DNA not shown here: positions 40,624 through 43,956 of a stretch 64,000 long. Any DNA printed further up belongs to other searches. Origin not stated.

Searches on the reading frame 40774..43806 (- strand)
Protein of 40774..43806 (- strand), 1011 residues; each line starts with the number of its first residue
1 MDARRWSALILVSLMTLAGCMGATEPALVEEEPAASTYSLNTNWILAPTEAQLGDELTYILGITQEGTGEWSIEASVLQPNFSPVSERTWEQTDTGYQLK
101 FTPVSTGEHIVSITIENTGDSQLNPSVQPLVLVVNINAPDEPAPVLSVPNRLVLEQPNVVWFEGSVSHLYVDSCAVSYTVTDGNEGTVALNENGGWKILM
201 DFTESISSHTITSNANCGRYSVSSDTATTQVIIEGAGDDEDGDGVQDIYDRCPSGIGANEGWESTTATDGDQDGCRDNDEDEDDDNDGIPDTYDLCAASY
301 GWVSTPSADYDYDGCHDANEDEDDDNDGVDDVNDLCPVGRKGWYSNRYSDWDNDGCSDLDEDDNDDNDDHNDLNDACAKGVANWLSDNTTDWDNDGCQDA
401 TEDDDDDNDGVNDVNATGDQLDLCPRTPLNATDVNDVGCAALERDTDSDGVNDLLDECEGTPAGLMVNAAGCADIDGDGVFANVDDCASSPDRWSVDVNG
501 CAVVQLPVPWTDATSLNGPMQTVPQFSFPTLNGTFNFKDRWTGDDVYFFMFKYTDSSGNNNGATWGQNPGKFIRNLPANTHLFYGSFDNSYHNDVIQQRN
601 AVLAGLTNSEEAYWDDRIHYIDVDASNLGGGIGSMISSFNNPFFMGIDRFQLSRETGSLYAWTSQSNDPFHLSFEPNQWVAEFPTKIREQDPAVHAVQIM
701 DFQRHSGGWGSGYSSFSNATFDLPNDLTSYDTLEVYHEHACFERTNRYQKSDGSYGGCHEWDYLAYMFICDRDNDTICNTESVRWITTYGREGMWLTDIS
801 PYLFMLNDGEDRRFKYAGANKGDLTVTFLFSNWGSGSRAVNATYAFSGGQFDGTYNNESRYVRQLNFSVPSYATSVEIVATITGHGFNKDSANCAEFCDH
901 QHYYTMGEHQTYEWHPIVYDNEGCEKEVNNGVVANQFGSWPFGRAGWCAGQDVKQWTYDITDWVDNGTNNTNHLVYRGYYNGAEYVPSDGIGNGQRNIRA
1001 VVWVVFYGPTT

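Call 80: search_protein_families(library=pfam, proteins=[window:40774-43806:-], max_evalue=0.00001)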
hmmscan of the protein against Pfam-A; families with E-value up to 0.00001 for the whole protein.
window:40774-43806:- (1011 aa): 1 family
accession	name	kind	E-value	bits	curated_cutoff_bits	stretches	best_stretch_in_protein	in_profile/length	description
PF09113.15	N-glycanase_C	-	4.2e-18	65.9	25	1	855-969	2-113/140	Peptide-N-glycosidase F, C terminal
